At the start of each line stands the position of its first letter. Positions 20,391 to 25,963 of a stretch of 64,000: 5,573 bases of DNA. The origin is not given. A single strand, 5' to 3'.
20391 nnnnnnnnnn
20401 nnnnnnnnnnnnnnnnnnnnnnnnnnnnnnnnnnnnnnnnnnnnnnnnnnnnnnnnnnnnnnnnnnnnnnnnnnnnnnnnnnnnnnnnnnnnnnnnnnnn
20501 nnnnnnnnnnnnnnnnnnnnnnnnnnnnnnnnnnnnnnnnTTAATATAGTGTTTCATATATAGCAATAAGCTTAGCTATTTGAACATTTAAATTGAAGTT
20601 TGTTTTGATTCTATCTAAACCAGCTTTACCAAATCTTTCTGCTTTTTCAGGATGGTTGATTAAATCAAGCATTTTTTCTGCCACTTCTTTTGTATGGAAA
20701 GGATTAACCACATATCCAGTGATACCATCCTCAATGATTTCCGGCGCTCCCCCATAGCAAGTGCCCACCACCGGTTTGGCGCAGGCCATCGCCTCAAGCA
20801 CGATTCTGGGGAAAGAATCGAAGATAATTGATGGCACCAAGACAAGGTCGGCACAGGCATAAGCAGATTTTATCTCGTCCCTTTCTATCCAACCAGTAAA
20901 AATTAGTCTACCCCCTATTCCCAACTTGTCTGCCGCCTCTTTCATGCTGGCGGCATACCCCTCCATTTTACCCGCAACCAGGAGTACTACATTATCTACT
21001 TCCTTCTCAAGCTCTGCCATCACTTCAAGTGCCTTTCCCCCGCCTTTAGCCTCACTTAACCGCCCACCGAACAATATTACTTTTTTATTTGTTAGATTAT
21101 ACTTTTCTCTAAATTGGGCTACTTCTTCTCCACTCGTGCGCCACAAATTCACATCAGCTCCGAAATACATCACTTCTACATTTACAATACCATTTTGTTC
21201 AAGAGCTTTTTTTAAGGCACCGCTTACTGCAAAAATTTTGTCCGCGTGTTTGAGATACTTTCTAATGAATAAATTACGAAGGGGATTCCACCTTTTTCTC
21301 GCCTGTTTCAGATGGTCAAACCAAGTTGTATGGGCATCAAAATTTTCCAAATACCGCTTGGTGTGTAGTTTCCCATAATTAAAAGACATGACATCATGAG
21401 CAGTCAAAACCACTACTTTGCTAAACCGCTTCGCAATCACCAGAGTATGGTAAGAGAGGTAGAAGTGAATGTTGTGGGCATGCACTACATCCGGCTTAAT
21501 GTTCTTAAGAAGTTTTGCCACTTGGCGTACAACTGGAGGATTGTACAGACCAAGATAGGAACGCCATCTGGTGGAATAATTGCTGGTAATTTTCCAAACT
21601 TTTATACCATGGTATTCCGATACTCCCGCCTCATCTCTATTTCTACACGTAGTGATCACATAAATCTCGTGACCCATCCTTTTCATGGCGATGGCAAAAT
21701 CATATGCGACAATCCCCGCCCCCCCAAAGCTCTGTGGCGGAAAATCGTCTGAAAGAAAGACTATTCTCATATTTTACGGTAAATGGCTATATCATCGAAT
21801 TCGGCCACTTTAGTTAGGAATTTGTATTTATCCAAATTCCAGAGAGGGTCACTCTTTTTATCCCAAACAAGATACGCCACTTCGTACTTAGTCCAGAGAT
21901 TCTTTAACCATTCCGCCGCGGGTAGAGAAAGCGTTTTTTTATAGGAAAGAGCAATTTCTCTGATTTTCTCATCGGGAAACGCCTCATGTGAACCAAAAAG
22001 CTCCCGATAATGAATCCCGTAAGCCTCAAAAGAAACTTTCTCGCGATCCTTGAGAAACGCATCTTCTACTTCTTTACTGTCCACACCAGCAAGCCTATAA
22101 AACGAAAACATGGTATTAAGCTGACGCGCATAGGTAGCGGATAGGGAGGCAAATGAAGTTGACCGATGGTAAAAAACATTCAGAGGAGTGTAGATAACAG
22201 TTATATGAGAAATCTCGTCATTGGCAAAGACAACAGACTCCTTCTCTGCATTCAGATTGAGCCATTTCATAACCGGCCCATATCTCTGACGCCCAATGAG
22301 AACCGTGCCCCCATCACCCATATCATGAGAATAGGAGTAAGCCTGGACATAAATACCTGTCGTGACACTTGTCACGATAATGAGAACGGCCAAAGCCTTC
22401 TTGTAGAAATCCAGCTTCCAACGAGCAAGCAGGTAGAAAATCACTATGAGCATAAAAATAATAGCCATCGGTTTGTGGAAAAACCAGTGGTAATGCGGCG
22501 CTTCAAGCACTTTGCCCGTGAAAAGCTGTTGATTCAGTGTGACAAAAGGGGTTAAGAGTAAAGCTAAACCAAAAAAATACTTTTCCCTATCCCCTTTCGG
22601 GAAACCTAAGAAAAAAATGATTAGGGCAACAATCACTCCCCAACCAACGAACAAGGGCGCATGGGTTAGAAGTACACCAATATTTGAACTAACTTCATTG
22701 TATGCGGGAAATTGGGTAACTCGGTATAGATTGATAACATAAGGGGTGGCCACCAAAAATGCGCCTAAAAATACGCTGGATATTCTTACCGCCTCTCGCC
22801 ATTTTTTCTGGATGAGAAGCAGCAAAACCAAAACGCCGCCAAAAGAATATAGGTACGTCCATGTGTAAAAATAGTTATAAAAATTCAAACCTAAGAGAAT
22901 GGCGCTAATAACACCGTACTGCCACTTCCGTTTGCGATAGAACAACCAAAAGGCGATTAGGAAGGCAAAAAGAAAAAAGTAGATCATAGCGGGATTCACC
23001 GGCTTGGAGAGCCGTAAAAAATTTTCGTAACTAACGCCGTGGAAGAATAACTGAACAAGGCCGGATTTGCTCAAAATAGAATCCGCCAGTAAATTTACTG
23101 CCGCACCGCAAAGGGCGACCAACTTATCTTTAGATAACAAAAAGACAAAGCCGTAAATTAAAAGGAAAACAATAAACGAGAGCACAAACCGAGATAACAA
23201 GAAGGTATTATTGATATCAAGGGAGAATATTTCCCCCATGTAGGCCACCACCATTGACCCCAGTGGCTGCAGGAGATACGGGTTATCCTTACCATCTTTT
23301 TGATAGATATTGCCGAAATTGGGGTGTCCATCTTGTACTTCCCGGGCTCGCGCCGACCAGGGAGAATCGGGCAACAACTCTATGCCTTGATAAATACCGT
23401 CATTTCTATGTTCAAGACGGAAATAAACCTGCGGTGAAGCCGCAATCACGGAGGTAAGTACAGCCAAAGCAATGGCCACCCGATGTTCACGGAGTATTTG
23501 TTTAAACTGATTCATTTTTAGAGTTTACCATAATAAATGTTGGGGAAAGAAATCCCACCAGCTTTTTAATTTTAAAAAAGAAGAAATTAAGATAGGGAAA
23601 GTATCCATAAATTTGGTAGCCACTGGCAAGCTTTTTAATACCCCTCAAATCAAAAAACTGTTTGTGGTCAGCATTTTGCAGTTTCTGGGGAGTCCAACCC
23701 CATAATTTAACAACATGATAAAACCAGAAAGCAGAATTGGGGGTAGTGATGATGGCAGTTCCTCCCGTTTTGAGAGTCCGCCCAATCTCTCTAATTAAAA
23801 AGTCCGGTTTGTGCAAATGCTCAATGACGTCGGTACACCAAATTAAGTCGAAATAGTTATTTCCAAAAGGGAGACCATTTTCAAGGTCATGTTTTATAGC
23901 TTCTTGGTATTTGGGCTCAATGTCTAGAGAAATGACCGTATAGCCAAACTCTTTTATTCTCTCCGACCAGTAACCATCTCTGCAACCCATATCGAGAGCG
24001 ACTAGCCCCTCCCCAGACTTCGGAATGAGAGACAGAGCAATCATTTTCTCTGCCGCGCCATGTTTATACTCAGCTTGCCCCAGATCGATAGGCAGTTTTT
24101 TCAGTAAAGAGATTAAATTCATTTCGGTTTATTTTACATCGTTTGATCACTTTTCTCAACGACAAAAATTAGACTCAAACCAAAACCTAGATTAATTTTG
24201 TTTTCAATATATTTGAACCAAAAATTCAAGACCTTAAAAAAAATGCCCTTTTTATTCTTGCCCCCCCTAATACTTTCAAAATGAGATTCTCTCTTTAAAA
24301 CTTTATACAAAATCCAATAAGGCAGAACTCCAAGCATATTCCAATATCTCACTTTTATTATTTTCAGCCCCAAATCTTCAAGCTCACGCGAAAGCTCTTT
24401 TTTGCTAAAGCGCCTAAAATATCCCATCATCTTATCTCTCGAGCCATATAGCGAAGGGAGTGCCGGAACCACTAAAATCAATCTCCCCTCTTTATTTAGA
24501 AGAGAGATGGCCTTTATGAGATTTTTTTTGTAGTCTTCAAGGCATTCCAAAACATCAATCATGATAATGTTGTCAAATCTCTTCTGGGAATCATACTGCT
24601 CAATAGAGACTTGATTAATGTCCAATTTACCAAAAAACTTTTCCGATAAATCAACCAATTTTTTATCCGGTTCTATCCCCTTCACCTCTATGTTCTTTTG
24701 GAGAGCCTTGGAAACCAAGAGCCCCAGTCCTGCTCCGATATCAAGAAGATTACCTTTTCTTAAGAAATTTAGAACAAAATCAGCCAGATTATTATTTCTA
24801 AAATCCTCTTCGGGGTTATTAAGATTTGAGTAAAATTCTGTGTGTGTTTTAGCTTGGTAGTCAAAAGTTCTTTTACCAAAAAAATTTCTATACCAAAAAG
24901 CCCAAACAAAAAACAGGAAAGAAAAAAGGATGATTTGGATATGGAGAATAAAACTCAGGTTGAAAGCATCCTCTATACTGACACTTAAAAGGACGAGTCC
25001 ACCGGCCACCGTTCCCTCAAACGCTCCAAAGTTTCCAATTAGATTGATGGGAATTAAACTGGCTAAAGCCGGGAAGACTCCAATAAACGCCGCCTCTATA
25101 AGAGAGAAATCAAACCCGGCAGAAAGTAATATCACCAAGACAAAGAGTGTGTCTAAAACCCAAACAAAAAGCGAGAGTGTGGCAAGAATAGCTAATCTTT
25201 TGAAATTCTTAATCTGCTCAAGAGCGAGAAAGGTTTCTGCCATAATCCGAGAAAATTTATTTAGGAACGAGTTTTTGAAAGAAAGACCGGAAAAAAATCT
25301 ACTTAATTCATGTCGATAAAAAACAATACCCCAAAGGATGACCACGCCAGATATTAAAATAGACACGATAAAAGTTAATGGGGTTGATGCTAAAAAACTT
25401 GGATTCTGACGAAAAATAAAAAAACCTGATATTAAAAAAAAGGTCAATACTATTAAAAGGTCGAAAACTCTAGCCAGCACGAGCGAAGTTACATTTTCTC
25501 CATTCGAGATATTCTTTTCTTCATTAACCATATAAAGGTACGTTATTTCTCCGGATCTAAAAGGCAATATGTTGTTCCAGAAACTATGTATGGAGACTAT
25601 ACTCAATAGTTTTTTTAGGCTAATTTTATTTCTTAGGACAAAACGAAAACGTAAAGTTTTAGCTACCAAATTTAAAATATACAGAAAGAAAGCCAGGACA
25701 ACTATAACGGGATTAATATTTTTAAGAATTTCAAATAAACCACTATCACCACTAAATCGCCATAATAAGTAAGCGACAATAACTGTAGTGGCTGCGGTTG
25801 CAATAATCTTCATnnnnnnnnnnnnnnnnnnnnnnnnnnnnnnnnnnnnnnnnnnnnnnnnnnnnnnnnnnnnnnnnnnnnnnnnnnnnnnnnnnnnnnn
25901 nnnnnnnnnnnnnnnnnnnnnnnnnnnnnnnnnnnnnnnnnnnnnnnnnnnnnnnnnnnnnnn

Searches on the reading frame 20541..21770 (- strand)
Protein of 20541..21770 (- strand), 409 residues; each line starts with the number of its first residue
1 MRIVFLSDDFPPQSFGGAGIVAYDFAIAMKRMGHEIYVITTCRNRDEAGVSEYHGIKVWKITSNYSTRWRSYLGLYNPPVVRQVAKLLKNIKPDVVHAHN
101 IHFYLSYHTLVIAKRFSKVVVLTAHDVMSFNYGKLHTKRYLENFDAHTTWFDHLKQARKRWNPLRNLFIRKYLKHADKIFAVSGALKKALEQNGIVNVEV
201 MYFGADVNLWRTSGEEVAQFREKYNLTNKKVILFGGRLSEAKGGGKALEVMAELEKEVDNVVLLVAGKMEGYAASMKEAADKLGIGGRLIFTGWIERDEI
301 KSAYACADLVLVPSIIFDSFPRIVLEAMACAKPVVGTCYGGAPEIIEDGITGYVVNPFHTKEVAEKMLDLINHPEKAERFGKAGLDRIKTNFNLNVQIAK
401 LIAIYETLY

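Call 4: search_protein_families(library=pfam, proteins=[window:20541-21770:-], max_evalue=0.1)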
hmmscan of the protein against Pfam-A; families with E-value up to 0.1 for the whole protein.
window:20541-21770:- (409 aa): 10 families
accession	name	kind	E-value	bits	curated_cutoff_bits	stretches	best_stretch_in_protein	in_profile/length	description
PF00534.26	Glycos_transf_1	-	8.7e-38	130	26.4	1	219-384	4-169/172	Glycosyl transferases group 1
PF13692.12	Glyco_trans_1_4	-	9.5e-30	104.2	27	1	230-372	2-141/142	Glycosyl transferases group 1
PF13439.12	Glyco_transf_4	-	7.7e-24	85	28.5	1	15-207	1-168/170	Glycosyltransferase Family 4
PF13579.12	Glyco_trans_4_4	-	2.2e-14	54.5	29.7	1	16-201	1-153/158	Glycosyl transferase 4-like domain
PF13477.12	Glyco_trans_4_2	-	1.8e-09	38.3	23.4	1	28-137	19-122/139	Glycosyl transferase 4-like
PF20706.3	GT4-conflict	-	9.6e-09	35.1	26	1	15-353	11-327/385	Family 4 Glycosyltransferase in conflict systems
PF13524.12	Glyco_trans_1_2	-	2.3e-08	34.5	25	1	282-402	27-143/144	Glycosyl transferase-like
PF08323.17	Glyco_transf_5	-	5.9e-06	26.6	22.7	1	2-48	1-48/239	Starch synthase catalytic domain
PF00982.27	Glyco_transf_20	-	0.018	14.2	32.5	0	295-378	360-444/473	Glycosyltransferase family 20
PF08288.18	PIGA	-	0.081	14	27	0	56-131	16-89/90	PIGA (GPI anchor biosynthesis)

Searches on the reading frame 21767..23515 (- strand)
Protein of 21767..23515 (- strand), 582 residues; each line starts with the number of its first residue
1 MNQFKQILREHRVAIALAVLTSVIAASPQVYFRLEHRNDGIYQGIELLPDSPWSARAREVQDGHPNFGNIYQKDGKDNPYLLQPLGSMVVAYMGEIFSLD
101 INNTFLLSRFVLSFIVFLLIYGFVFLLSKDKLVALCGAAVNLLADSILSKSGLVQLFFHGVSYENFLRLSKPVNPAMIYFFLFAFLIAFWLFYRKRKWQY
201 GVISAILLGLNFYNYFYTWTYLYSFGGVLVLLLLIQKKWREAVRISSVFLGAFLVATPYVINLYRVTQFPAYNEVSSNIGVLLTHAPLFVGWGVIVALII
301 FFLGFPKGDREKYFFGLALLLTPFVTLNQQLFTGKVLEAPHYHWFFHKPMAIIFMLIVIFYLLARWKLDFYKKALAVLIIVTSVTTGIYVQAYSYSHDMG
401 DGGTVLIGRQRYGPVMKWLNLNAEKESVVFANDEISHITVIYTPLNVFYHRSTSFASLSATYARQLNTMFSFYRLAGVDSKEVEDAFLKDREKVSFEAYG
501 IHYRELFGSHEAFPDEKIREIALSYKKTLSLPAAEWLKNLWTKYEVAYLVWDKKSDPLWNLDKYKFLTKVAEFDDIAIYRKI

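Call 4: search_protein_families(library=pfam, proteins=[window:21767-23515:-], max_evalue=0.1)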
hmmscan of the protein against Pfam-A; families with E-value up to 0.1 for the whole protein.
window:21767-23515:- (582 aa): 1 family
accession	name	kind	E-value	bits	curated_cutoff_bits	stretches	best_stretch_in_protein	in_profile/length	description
PF03779.20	SPW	-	0.052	14.5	31.5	0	202-267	14-74/93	SPW repeat domain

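Call 7: search_protein_families(library=ncbifam, proteins=[window:21767-23515:-], max_evalue=0.1)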
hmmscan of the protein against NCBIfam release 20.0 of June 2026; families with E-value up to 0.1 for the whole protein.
window:21767-23515:- (582 aa): 0 families

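Call 12: find_homologous_proteins(query=window:21767-23515:-)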
Query window:21767-23515:- (582 aa): 245 proteins with E <= 0.001 among 8000 candidates; the best 120 are listed.
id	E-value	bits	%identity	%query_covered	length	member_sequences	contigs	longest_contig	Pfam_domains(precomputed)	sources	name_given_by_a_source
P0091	0.0e+0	1311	100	100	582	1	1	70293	-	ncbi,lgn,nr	ncbi:MAG: hypothetical protein Q7R69_00175 [bacterium]|nr:hypothetical protein [bacterium]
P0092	0.0e+0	1165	87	100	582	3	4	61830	-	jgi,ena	-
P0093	0.0e+0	1136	86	98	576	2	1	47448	-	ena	-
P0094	1.4e-282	957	72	100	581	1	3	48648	-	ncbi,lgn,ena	-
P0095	1.3e-266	904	69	100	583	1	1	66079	-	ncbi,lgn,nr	ncbi:MAG: hypothetical protein Q8Q92_00775 [bacterium]|nr:hypothetical protein [bacterium]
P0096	4.2e-263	893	68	100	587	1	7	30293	-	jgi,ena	-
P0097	1.4e-262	891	67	99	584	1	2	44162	-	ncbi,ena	ncbi:MAG: hypothetical protein AAB787_00375 [Patescibacteria group bacterium]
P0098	2.8e-260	883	66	100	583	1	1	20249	-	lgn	-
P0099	5.0e-257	873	66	99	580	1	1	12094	-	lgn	-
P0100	2.6e-256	870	64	100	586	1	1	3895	-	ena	-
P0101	3.6e-256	870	64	100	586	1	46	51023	-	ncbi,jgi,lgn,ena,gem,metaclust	jgi:hypothetical protein|metaclust:\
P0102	4.0e-256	870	65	100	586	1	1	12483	-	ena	-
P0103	4.1e-256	870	66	99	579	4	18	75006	-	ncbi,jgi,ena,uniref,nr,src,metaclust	ncbi:MAG: hypothetical protein A3C70_01585 [Candidatus Zambryskibacteria bacterium RIFCSPHIGHO2_02_F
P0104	4.2e-256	870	65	99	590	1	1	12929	-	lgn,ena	-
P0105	4.2e-256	870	66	100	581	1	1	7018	-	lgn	-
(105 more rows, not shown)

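Call 42: predict_structure(alignment_id=A2)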
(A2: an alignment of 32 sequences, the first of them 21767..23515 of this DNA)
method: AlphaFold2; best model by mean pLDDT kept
length: 582 residues; sequences in the alignment: 32
mean_pLDDT: 88.8   pTM: 0.89
mean pLDDT of the five models: 88.8, 88.2, 86.8, 85.7, 84.0
residues with pLDDT >= 90: 352; 70-90: 198; 50-70: 22; < 50: 10
segments of 3 or more residues with pLDDT < 50: 159-164
pLDDT, mean of each block of 10 residues (from residue 1): 85 97 94 87 82 85 83 86 82 93 93 96 96 96 73 47 62 80 97 96 96 82 95 96 96 90 88 85 81 88 92 96 86 74 74 95 93 96 92 84 87 94 96 93 94 78 93 94 92 90 84 91 96 96 97 92 95 96 91
secondary structure, 60 per line:
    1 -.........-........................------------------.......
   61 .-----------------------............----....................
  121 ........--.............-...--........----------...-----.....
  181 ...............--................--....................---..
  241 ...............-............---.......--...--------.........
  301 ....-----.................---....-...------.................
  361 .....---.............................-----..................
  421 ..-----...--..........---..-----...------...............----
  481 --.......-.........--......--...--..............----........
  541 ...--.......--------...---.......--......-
elements in order: H2-10 H12-35 H54-61 H85-96 H101-128 H131-143 H150-157 H176-195 H198-213 H216-235 H239-255 H257-268 H272-278 E281-283 H292-304 H310-326 H330-333 E335-337 H344-365 H369-397 H403-422 E428-430 H433-442 H462-476 H483-489 H491-499 H502-507 H515-528 H533-543 E546-552 E567-573 E576-581

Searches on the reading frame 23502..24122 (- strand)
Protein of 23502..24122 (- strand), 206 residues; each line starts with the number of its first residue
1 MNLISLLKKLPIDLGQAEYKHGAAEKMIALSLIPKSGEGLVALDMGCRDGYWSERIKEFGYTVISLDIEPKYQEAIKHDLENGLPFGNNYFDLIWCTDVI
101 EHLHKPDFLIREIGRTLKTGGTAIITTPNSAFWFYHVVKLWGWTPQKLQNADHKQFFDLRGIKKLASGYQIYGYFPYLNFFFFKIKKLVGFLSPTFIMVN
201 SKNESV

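Call 4: search_protein_families(library=pfam, proteins=[window:23502-24122:-], max_evalue=0.1)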
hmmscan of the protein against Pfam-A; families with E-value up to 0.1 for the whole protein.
window:23502-24122:- (206 aa): 8 families
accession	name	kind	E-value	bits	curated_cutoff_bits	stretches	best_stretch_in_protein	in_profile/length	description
PF13489.12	Methyltransf_23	-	5.1e-19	69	27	1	33-167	17-155/164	Methyltransferase domain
PF08241.18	Methyltransf_11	-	1.8e-14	54.6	21.2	1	43-125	1-95/95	Methyltransferase domain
PF13649.12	Methyltransf_25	-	5.2e-10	40.3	27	1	43-121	2-97/97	Methyltransferase domain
PF08242.18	Methyltransf_12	-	5.4e-08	33.9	30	1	43-122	1-97/98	Methyltransferase domain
PF13847.12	Methyltransf_31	-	6.7e-07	29.5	27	1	76-134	59-118/145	Methyltransferase domain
PF05148.21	Methyltransf_8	-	9.1e-05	22.9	27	1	37-132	71-163/219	Hypothetical methyltransferase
PF03141.22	Methyltransf_29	-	0.00097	18.3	23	1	15-129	90-221/506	Putative S-adenosyl-L-methionine-dependent methyltransferase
PF07021.18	MetW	-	0.0012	19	21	1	74-135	58-117/193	Methionine biosynthesis protein MetW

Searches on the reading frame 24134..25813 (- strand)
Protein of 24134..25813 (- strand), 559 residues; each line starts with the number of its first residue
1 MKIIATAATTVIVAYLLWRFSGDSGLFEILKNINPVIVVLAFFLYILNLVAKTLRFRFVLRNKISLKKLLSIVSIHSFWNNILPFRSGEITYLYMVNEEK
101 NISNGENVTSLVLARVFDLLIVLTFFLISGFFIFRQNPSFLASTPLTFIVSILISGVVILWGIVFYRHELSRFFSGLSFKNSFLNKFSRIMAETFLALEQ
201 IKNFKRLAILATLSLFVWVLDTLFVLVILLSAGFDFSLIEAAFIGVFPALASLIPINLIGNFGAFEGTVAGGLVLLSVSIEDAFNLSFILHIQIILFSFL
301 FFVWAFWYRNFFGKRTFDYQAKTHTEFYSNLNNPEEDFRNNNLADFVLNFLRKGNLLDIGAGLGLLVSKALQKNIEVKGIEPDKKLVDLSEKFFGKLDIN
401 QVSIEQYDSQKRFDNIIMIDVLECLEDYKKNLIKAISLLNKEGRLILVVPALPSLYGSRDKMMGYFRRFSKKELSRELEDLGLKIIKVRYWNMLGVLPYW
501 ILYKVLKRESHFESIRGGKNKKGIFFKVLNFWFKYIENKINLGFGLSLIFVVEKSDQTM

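Call 4: search_protein_families(library=pfam, proteins=[window:24134-25813:-], max_evalue=0.1)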
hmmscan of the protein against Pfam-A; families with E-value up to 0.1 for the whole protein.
window:24134-25813:- (559 aa): 9 families
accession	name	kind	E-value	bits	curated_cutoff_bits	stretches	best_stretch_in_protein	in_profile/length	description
PF03706.18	LPG_synthase_TM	-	2.2e-34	119.8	33.4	1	10-299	5-299/302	Lysylphosphatidylglycerol synthase TM region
PF13489.12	Methyltransf_23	-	5.8e-14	52.6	27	1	342-487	8-163/164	Methyltransferase domain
PF08242.18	Methyltransf_12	-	3e-09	37.9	30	1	357-445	1-98/98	Methyltransferase domain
PF08241.18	Methyltransf_11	-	2.8e-06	28.3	21.2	1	357-447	1-95/95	Methyltransferase domain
PF13847.12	Methyltransf_31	-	8e-06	26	27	1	355-451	6-113/145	Methyltransferase domain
PF02353.26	CMAS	-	6.3e-05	22.9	27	1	355-447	65-164/273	Mycolic acid cyclopropane synthetase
PF13649.12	Methyltransf_25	-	0.00027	22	27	1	357-443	2-97/97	Methyltransferase domain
PF05175.20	MTS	-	0.0054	16.8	23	1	352-449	31-140/170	Methyltransferase small domain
PF01135.25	PCMT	-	0.013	15.8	20.3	1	353-415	74-139/210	Protein-L-isoaspartate(D-aspartate) O-methyltransferase (PCMT)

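Call 7: search_protein_families(library=ncbifam, proteins=[window:24134-25813:-], max_evalue=0.1)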
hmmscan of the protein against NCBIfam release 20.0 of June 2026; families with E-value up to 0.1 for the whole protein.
window:24134-25813:- (559 aa): 18 families
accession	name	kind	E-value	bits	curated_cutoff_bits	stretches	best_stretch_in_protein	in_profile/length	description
TIGR00374.1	TIGR00374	subfamily_domain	1.3e-20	74.1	43.2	1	10-286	9-290/323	flippase-like domain-containing protein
TIGR01983.1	UbiG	equivalog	1.2e-09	37.9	102.95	1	342-447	45-151/228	bifunctional 2-polyprenyl-6-hydroxyphenol methylase/3-demethylubiquinol 3-O-methyltransferase UbiG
NF043040.1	corrin_prot_MT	hypoth_equivalog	8e-06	25.4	180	1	353-454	42-154/216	corrinoid protein-associated methyltransferase CpaM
NF005640.0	PRK07402.1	equivalog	6.7e-05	22.5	219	1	354-460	45-156/200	precorrin-6Y C5,15-methyltransferase subunit CbiT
TIGR00755.1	ksgA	equivalog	0.00078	18.8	171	1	348-406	25-81/256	16S rRNA (adenine(1518)-N(6)/adenine(1519)-N(6))-dimethyltransferase RsmA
NF045667.1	MTase_DVU1556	equivalog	0.0012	18.4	155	1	349-447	19-119/213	DVU_1556 family methyltransferase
NF008686.0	PRK11705.1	equivalog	0.0014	17.7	400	1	354-447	169-265/383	cyclopropane fatty acyl phospholipid synthase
NF011650.0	PRK15068.1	equivalog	0.0026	16.7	209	1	349-447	119-225/324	tRNA 5-methoxyuridine(34)/uridine 5-oxyacetic acid(34) synthase CmoB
TIGR00080.1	pimt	equivalog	0.005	16.7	159.05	1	351-420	76-148/216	protein-L-isoaspartate O-methyltransferase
NF011529.0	PRK14968.1-3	equivalog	0.0069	15.8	162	1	344-408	27-90/198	putative methyltransferase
TIGR02021.1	BchM-ChlM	equivalog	0.013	14.9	158.9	1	354-450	56-157/218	magnesium protoporphyrin IX methyltransferase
TIGR02072.1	BioC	equivalog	0.014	15.2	184.95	1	342-461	22-146/244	malonyl-ACP O-methyltransferase BioC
NF006138.0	PRK08287.1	equivalog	0.021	14.6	210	1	348-408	27-89/189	decarboxylating cobalt-precorrin-6B (C(15))-methyltransferase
NF000499.2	Erm23S_rRNA_broad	equivalog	0.032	13.6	212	1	352-394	23-65/244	23S ribosomal RNA methyltransferase Erm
NF002463.0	PRK01683.1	equivalog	0.05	13.2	297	1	352-450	31-131/258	trans-aconitate 2-methyltransferase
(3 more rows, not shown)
